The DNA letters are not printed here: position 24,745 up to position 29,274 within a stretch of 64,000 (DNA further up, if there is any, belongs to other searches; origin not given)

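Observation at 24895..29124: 1,400-aa YfhO-Wzx fusion, translationally coupled to a Dpm1-like GT2, carrying three different repeat-family insertions in frame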

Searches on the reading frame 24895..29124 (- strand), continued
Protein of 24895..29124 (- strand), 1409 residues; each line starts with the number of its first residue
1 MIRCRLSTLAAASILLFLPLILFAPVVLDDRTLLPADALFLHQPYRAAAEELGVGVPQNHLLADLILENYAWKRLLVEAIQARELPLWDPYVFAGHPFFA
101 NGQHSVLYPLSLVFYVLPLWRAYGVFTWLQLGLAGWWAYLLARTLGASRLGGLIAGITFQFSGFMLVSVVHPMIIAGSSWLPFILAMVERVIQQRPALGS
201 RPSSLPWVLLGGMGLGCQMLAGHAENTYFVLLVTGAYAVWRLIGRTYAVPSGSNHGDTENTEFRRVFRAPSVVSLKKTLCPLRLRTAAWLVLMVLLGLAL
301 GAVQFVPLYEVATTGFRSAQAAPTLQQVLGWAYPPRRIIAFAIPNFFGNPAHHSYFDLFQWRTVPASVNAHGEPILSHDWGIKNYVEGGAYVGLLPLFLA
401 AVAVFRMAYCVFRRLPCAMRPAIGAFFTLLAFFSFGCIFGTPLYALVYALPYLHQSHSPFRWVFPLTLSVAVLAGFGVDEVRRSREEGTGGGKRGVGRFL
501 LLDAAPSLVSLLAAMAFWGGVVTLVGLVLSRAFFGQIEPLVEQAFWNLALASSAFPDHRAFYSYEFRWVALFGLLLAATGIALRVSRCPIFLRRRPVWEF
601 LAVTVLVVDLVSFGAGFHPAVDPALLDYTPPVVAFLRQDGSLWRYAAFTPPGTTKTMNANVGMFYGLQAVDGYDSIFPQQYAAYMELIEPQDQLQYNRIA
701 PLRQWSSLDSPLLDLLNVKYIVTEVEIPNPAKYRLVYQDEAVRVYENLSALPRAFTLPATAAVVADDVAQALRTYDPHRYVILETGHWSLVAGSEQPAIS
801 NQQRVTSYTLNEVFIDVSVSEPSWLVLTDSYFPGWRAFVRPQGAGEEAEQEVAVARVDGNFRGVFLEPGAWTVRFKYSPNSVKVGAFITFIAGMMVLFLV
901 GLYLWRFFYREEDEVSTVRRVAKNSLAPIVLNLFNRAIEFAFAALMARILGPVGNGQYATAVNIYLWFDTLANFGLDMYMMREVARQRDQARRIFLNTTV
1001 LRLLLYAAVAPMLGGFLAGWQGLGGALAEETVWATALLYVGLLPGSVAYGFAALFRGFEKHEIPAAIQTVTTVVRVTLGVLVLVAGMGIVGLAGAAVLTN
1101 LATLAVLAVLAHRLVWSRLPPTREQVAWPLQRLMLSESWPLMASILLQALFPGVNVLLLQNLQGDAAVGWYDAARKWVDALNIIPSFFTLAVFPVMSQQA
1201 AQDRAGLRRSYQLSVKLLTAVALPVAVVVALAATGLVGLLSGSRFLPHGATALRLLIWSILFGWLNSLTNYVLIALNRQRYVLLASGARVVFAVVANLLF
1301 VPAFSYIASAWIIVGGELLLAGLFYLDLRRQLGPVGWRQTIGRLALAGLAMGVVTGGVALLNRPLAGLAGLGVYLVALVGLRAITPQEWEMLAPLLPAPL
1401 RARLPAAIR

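Call 77: list_cluster_members(proteins=[P0009, P0079, P0033, P0016, P0046, P0029, P0097, P0095, P0287, P0071])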
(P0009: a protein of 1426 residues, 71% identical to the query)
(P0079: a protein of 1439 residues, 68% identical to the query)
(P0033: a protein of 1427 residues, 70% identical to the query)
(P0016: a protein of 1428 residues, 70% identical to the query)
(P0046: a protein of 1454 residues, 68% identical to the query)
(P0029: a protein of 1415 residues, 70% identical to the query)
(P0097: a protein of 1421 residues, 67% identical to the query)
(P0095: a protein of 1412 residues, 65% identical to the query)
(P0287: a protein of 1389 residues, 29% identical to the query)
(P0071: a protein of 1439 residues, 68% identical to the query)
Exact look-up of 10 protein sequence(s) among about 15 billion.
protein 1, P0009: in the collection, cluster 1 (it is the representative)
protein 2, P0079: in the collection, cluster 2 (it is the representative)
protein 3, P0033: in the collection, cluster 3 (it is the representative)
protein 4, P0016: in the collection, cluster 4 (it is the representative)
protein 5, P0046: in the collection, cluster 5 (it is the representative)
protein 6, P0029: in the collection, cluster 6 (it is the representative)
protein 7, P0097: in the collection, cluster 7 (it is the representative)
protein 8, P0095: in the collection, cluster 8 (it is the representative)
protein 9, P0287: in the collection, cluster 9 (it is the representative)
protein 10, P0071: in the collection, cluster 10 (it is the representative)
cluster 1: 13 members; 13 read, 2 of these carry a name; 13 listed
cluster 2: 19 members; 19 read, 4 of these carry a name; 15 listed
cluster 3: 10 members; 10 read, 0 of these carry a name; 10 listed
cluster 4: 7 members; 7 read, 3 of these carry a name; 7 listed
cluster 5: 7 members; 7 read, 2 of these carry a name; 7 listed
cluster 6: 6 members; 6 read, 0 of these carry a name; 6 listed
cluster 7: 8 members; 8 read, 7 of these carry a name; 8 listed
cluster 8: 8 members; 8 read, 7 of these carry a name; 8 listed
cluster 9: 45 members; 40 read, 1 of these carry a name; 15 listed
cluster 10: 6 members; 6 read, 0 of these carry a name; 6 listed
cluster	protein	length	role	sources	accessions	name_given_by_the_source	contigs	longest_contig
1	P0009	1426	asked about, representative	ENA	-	-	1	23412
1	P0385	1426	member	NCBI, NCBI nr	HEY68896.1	MAG TPA: oligosaccharide flippase family protein [Thermoflexia bacterium] | oligosaccharide flippase family protein [Thermoflexia bacterium]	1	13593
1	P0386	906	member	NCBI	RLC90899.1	MAG: hypothetical protein DRI79_04265, partial [Chloroflexi bacterium]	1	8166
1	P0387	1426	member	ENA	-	-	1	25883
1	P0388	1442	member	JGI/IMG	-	-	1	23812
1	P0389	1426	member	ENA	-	-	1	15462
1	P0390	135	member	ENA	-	-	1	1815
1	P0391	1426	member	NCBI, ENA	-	-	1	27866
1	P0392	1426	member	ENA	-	-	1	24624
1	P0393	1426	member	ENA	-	-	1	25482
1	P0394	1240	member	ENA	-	-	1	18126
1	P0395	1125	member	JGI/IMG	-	-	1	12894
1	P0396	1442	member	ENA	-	-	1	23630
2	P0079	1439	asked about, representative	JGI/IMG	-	-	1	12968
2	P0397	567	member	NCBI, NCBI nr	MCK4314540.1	MAG: hypothetical protein KAX24_02100, partial [Anaerolineae bacterium] | hypothetical protein [Anaerolineae bacterium]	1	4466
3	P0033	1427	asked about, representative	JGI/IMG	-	-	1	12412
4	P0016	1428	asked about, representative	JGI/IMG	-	-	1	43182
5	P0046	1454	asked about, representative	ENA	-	-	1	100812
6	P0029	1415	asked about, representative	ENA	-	-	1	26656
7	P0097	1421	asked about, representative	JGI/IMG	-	O-antigen/teichoic acid export membrane protein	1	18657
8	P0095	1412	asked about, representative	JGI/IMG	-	O-antigen/teichoic acid export membrane protein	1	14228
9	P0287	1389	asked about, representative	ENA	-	-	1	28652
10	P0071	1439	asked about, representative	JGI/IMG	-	-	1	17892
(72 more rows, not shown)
